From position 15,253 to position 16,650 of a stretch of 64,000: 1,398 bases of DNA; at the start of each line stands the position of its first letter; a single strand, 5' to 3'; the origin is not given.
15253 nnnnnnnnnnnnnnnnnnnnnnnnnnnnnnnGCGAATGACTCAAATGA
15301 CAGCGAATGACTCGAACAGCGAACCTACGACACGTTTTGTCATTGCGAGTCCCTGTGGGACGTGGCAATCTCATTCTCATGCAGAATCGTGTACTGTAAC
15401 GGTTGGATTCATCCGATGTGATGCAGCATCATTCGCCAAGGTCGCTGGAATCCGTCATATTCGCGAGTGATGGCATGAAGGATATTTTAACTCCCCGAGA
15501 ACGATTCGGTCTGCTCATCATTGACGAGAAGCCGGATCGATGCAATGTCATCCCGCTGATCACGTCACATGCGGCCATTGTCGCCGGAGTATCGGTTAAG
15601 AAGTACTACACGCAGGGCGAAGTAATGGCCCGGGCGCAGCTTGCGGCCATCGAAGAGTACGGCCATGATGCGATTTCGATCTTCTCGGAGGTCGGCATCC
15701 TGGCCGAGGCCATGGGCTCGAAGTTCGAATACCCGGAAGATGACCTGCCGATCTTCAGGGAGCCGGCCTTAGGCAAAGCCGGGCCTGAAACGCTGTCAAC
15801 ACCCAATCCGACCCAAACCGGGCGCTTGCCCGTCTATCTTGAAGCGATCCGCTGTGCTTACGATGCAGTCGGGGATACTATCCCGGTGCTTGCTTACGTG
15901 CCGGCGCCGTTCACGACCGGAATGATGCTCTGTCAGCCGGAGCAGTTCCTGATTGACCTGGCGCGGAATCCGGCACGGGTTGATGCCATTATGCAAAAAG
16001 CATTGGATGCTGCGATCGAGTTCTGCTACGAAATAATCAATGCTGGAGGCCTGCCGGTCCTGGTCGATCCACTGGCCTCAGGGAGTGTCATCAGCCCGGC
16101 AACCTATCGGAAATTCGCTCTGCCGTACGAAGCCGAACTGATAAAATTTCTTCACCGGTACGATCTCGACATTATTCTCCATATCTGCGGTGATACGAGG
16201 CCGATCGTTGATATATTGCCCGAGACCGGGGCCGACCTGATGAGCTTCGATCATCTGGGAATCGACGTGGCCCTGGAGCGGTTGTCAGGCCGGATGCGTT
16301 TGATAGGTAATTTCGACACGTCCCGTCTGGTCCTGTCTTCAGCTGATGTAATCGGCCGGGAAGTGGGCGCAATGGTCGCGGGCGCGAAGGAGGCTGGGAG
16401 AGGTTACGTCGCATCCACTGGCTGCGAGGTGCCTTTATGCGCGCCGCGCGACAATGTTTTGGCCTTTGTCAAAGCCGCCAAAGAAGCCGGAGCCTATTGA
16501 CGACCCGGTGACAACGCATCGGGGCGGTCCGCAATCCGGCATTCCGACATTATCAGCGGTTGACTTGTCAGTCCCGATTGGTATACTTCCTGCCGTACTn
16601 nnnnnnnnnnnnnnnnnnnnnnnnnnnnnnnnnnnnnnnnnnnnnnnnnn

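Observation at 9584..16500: Corrinoid methyltransferase module with a HgdAB/BcrBC-like iron-sulfur pair inserted next to a RACo-type ASKHA activase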

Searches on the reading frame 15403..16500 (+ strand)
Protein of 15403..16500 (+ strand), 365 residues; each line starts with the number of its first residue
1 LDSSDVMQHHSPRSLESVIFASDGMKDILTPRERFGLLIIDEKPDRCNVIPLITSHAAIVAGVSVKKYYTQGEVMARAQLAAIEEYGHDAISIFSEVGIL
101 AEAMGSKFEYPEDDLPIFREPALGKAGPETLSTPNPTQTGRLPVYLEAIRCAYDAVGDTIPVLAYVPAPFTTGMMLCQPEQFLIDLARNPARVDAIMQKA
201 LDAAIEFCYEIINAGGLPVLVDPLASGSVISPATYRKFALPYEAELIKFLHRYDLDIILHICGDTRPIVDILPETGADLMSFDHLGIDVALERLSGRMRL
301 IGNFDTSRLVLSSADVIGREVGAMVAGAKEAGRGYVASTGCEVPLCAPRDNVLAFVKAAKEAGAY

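Call 3: search_protein_families(library=pfam, proteins=[window:15403-16500:+], max_evalue=0.01)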
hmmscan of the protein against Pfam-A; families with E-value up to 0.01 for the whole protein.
window:15403-16500:+ (365 aa): 1 family
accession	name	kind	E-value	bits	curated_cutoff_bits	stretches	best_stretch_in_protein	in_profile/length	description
PF01208.23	URO-D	-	1.6e-68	231.7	23.9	1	31-361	2-345/346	Uroporphyrinogen decarboxylase (URO-D)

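Call 6: search_protein_families(library=ncbifam, proteins=[window:15403-16500:+], max_evalue=0.001)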
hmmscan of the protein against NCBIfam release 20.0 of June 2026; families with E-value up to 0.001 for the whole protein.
window:15403-16500:+ (365 aa): 5 families
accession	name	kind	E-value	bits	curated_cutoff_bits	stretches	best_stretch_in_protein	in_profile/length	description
TIGR01463.1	mtaA_cmuA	subfamily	1.7e-44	152.5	235.4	1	47-362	24-338/340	MtaA/CmuA family methyltransferase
NF004889.0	PRK06252.1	subfamily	1.5e-40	139.3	244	1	30-362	5-336/340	methylcobalamin:coenzyme M methyltransferase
NF040654.1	MtaA_Meth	equivalog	4.4e-31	108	400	1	69-360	44-333/337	methylcobamide:CoM methyltransferase MtaA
NF041608.1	methylcob_mtaseMtbA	equivalog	2.1e-25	89.6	600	1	30-361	5-336/339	methylcobamide:CoM methyltransferase MtbA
TIGR01464.1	hemE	equivalog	4.5e-23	81.8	302.95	1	66-360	40-337/338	uroporphyrinogen decarboxylase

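Call 39: search_solved_structures(query=window:15403-16500:+, max_evalue=0.001, show_alignments=1)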
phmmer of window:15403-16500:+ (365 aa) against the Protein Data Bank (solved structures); distinct sequences matched with E-value up to 0.001: 21.
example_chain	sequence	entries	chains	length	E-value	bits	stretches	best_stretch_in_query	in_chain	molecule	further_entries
4ay7_A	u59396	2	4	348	6.4e-23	84.6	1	56-361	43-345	METHYLCOBALAMIN: COENZYME M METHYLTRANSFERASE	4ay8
6w2o_A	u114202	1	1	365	1.1e-16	64.1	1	73-334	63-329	Uroporphyrinogen decarboxylase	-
4wsh_A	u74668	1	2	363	3.3e-13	52.6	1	76-360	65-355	Uroporphyrinogen decarboxylase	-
3cyv_A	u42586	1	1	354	3.4e-13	52.6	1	72-359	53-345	Uroporphyrinogen decarboxylase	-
4zr8_A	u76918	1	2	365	2e-10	43.5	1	77-343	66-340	Uroporphyrinogen decarboxylase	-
1j93_A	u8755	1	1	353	4.1e-10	42.5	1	85-360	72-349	UROPORPHYRINOGEN DECARBOXYLASE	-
4exq_A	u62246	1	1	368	7.9e-09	38.2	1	78-353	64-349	Uroporphyrinogen decarboxylase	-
2eja_A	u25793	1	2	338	4.9e-06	29.1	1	79-289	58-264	Uroporphyrinogen decarboxylase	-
1r3v_A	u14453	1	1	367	1.4e-05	27.5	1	78-357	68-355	Uroporphyrinogen Decarboxylase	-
2inf_A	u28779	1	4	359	1.7e-05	27.3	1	71-327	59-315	Uroporphyrinogen decarboxylase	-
3gw3_A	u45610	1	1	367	2.4e-05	26.8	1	78-357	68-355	Uroporphyrinogen decarboxylase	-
2q6z_A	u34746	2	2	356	3.1e-05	26.4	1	78-357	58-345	Uroporphyrinogen decarboxylase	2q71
1r3w_A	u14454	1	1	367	3.1e-05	26.4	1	78-357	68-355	Uroporphyrinogen Decarboxylase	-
1jpk_A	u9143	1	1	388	3.2e-05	26.4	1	78-357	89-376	UROPORPHYRINOGEN DECARBOXYLASE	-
3gvv_A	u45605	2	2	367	3.7e-05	26.2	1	78-357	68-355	Uroporphyrinogen decarboxylase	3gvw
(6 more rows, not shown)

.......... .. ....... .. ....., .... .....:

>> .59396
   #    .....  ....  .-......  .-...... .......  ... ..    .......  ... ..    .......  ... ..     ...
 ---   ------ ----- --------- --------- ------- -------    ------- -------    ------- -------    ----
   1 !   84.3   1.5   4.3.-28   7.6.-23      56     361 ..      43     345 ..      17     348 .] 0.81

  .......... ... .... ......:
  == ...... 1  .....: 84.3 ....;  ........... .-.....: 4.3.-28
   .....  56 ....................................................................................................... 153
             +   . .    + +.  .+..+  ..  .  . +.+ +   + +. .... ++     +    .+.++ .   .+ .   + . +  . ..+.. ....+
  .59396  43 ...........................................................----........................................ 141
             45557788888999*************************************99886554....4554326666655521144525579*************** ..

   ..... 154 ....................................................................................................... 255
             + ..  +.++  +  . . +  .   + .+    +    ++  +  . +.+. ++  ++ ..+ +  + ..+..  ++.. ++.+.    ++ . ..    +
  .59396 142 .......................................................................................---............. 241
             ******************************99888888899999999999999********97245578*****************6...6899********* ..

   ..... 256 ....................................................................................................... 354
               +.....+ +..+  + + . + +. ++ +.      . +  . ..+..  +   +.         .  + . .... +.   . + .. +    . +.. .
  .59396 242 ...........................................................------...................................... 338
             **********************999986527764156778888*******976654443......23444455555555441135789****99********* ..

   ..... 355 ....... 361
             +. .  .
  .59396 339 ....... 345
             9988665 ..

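Call 55: search_protein_representatives(protein=window:15403-16500:+)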
Query: 365 residues. Proteins with E-value up to 0.001 (for the whole library): 4071; up to 1e-10: 1467; up to 1e-30: 148. The best 150 are listed.
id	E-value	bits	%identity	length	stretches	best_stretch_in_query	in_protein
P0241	7.1e-108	377.2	54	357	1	25-365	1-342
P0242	4.2e-88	312.1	46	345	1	29-360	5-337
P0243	3.9e-84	299.1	44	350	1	31-363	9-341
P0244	5.3e-82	292.1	44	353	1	30-363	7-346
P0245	3.9e-74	266.2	42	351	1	26-363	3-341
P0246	1.2e-66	241.5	69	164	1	25-185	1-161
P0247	4.1e-65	236.6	38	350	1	26-363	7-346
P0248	4.2e-60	220.1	54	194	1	174-364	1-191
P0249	5.7e-56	206.5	34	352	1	25-363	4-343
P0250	7.4e-56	206.1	65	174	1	22-164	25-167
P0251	4.5e-54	200.3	36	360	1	22-365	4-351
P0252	1.1e-53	199.0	34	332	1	29-361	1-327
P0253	7.0e-52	193.0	32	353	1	27-364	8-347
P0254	1.3e-49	185.6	33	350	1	28-360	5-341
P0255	1.0e-48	182.7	32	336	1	29-363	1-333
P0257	2.2e-48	181.5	32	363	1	27-360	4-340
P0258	3.0e-48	181.1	36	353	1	29-361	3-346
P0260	5.4e-47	177.0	33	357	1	25-364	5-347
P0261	1.1e-46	176.0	32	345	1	26-361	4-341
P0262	1.1e-46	176.0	34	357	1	33-365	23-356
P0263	1.2e-46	175.8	34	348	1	44-365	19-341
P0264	2.6e-46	174.7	36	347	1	30-360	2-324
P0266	1.4e-45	172.3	38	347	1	42-363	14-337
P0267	1.4e-45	172.3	34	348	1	28-365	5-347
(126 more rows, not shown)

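Call 56: list_cluster_members(proteins=[P0242, P0243, P0244, P0245, P0247, P0249, P0251, P0252, P0253, P0254])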
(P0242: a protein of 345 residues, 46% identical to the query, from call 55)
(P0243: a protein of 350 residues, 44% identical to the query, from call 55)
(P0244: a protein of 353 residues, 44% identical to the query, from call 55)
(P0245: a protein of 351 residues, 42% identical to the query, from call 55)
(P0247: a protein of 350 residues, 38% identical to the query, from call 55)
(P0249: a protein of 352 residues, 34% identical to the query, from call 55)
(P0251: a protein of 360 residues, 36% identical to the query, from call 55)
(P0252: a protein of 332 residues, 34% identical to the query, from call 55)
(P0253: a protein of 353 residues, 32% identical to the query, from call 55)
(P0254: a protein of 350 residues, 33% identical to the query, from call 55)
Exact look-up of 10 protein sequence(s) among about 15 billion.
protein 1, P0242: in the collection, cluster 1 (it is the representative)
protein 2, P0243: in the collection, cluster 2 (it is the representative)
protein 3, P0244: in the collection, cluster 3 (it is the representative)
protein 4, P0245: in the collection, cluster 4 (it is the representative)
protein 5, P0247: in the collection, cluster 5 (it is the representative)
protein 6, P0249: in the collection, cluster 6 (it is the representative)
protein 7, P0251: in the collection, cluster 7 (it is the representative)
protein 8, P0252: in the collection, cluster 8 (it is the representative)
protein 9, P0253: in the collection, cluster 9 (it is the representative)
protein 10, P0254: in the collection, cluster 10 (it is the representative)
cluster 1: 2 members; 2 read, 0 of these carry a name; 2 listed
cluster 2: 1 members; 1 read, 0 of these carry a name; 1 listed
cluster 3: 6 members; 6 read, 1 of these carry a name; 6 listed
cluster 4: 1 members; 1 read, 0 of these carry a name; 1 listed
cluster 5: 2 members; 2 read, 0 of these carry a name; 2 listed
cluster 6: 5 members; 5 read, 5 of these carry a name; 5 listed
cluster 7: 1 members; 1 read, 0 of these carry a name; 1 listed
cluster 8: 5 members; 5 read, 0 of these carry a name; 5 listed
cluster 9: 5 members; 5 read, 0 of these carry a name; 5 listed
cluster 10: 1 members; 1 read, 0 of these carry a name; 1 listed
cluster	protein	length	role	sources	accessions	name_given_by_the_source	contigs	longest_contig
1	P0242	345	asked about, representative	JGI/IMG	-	-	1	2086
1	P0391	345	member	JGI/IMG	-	-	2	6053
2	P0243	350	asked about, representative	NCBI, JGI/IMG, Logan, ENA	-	-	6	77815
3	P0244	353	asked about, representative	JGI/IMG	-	-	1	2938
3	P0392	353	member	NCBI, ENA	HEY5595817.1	MAG TPA: uroporphyrinogen decarboxylase family protein [Candidatus Bipolaricaulota ...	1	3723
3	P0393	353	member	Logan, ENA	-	-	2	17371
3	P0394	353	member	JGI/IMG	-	-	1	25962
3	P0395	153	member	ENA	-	-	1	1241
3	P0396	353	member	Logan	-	-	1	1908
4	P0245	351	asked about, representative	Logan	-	-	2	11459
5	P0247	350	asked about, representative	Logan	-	-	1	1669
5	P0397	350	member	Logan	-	-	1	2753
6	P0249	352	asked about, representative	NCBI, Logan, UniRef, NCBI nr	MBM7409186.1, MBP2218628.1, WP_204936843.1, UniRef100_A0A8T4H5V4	uroporphyrinogen decarboxylase family protein [Methanococcus maripaludis] | Uroporphyrinogen decarboxylase n=1 Tax=Methanococcus maripaludis TaxID=39152 ...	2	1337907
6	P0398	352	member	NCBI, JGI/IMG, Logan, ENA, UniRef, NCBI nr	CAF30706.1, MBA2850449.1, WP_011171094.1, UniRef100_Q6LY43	uroporphyrinogen decarboxylase [Methanococcus maripaludis] | Uroporphyrinogen decarboxylase (URO-D) n=2 Tax=Methanococcus maripaludis TaxID=39152 ... | uroporphyrinogen decarboxylase family protein [Methanococcus maripaludis]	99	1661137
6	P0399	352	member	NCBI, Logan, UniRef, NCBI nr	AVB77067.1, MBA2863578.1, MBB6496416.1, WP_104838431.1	uroporphyrinogen decarboxylase family protein [Methanococcus maripaludis] | Uroporphyrinogen decarboxylase n=1 Tax=Methanococcus maripaludis TaxID=39152 ...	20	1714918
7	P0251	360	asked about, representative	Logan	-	-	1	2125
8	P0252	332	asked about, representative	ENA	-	-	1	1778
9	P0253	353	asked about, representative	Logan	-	-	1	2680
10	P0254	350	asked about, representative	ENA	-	-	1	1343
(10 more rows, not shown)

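Call 57: find_encoding_contigs(protein=P0243, flank=10000, max_places=2)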
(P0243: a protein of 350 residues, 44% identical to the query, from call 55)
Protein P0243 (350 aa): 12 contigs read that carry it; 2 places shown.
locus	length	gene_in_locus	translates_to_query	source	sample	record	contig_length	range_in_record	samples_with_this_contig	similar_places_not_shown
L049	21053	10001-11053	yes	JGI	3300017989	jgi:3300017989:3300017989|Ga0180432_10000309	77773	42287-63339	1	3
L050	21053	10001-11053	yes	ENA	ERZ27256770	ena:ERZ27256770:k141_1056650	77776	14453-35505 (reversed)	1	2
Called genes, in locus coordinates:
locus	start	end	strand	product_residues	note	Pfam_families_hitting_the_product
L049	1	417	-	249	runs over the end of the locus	PF13442:Cytochrome_CBB3 (faint), PF09626:DHC (weak)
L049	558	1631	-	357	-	PF12801:Fer4_5, PF00037:Fer4 (weak), PF12837:Fer4_6 (weak), PF13237:Fer4_10 (weak), PF14697:Fer4_21 (weak), PF12838:Fer4_7, PF13187:Fer4_9, PF00037:Fer4 (weak), +1 more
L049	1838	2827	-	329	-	PF00586:AIRS, PF02769:AIRS_C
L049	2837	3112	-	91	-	-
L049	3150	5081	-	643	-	PF00009:GTP_EFTU, PF03144:GTP_EFTU_D2, PF25461:Beta-barrel_SelB, PF09106:WHD_2nd_SelB (weak), PF09107:WHD_3rd_SelB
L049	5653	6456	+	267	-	PF01209:Ubie_methyltran (weak), PF13489:Methyltransf_23, PF13847:Methyltransf_31, PF08241:Methyltransf_11, PF08242:Methyltransf_12 (weak), PF13649:Methyltransf_25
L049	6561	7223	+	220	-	PF02607:B12-binding_2, PF02310:B12-binding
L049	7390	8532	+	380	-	PF06050:HGD-D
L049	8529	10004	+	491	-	PF06050:HGD-D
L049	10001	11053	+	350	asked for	PF01208:URO-D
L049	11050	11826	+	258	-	PF01869:BcrAD_BadFG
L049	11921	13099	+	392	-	-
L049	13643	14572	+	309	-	-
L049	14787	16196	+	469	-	PF03841:SelA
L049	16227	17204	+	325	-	PF13174:TPR_6 (faint), PF13424:TPR_12 (faint), PF00515:TPR_1 (faint), PF07719:TPR_2 (faint), PF13176:TPR_7 (faint), PF13431:TPR_17 (faint), PF13432:TPR_16 (weak), PF14559:TPR_19, +1 more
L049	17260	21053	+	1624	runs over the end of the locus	PF00069:Pkinase, PF07714:PK_Tyr_Ser-Thr, PF13185:GAF_2, PF01590:GAF, PF13492:GAF_3, PF00158:Sigma54_activat, PF14532:Sigma54_activ_2, PF25601:AAA_lid_14, +4 more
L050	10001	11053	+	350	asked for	PF01208:URO-D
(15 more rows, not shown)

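Call 58: find_encoding_contigs(protein=P0398, flank=8000, max_places=1)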
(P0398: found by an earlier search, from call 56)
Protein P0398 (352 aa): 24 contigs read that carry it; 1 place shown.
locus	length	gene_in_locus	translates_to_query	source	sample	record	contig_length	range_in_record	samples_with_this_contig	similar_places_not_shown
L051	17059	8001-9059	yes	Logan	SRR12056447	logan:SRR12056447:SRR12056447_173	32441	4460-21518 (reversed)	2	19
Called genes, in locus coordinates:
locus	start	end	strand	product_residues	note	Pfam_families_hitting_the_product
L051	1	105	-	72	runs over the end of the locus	PF00403:HMA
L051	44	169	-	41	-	-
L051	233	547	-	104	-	PF03091:CutA1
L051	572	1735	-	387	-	PF00753:Lactamase_B, PF19583:ODP, PF12706:Lactamase_B_2 (weak), PF00258:Flavodoxin_1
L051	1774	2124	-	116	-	PF02635:DsrE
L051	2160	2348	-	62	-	PF21349:RUBY_RBDX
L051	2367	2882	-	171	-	PF00210:Ferritin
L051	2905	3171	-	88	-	PF07747:MTH865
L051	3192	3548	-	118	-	PF01880:Desulfoferrodox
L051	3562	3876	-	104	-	PF02627:CMD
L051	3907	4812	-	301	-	PF02754:CCG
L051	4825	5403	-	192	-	PF12838:Fer4_7 (faint), PF13183:Fer4_8, PF13237:Fer4_10, PF13187:Fer4_9, PF13484:Fer4_16 (faint), PF13534:Fer4_17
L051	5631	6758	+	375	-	PF00374:NiFeSe_Hases, PF00346:Complex1_49kDa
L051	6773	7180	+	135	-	PF00571:CBS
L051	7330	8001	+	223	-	PF02607:B12-binding_2, PF02310:B12-binding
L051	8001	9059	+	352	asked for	PF01208:URO-D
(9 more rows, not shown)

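Call 84: list_cluster_members(proteins=[P0255, P0257, P0258, P0260, P0261, P0262, P0263, P0264, P0266, P0267])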
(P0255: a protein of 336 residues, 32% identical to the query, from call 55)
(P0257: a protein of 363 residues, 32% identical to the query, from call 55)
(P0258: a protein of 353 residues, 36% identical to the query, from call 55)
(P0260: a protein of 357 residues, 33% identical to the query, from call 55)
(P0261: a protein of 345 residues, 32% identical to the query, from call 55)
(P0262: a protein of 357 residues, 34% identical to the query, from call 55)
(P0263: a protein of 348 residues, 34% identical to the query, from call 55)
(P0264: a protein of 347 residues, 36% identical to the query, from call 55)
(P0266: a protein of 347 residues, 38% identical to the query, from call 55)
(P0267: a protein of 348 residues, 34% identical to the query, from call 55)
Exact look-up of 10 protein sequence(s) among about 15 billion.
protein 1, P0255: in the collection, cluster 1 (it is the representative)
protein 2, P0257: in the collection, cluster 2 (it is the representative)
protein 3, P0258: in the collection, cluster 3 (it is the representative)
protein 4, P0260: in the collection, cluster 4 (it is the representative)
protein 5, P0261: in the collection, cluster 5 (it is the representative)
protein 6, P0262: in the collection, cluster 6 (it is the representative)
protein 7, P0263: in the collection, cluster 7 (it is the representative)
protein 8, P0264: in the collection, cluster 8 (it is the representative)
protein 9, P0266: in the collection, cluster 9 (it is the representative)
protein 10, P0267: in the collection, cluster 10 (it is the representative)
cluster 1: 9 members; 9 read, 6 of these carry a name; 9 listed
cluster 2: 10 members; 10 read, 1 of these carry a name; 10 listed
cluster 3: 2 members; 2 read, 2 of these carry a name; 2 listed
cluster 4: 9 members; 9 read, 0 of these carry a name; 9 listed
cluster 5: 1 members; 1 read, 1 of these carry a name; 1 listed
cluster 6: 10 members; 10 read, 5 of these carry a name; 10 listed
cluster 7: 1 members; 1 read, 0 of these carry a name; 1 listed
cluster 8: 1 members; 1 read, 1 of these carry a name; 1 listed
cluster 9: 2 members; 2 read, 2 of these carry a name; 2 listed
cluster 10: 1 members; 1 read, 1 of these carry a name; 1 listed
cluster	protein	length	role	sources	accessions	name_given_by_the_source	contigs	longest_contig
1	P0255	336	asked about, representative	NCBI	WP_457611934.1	uroporphyrinogen decarboxylase family protein [Methanocaldococcus sp.]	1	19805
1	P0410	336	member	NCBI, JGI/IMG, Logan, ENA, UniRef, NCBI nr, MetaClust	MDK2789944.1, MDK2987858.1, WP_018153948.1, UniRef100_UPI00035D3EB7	MAG: uroporphyrinogen decarboxylase [Methanothermococcus sp.] | uroporphyrinogen decarboxylase family protein n=1 Tax=Methanothermococcus TaxID=155862 ... | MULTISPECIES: uroporphyrinogen decarboxylase family protein [Methanothermococcus]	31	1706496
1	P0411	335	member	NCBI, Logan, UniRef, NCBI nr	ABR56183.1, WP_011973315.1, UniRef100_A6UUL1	Uroporphyrinogen decarboxylase (URO-D) [Methanococcus aeolicus Nankai-3] | Uroporphyrinogen decarboxylase (URO-D) n=1 Tax=Methanococcus aeolicus (strain ATCC ... | uroporphyrinogen decarboxylase family protein [Methanococcus aeolicus]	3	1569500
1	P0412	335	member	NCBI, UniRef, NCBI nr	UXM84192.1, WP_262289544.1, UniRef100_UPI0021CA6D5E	uroporphyrinogen decarboxylase family protein [Methanococcus aeolicus] | uroporphyrinogen decarboxylase family protein n=1 Tax=Methanococcus aeolicus TaxID=42879 ...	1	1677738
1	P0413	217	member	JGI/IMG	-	uroporphyrinogen decarboxylase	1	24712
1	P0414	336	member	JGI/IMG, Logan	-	uroporphyrinogen decarboxylase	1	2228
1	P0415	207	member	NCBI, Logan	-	-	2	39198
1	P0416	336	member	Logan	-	-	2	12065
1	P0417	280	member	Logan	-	-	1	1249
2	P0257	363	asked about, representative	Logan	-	-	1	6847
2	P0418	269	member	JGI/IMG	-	uroporphyrinogen decarboxylase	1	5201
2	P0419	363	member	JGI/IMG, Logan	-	-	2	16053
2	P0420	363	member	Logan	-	-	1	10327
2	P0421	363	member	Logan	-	-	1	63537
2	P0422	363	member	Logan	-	-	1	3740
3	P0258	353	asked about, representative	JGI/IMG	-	uroporphyrinogen decarboxylase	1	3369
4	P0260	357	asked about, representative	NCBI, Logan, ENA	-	-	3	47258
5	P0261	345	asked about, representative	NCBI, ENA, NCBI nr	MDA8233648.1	MAG: uroporphyrinogen decarboxylase family protein [Clostridia bacterium] | uroporphyrinogen decarboxylase family protein [Clostridia bacterium]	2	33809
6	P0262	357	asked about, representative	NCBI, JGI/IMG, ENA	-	-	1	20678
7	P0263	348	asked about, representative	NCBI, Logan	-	-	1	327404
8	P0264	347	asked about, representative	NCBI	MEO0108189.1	MAG: uroporphyrinogen decarboxylase family protein [candidate division WOR-3 bacterium]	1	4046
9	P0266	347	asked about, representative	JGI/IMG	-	MtaA/CmuA family methyltransferase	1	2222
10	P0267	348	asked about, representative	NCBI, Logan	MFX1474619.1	MAG: uroporphyrinogen decarboxylase family protein [Promethearchaeota archaeon]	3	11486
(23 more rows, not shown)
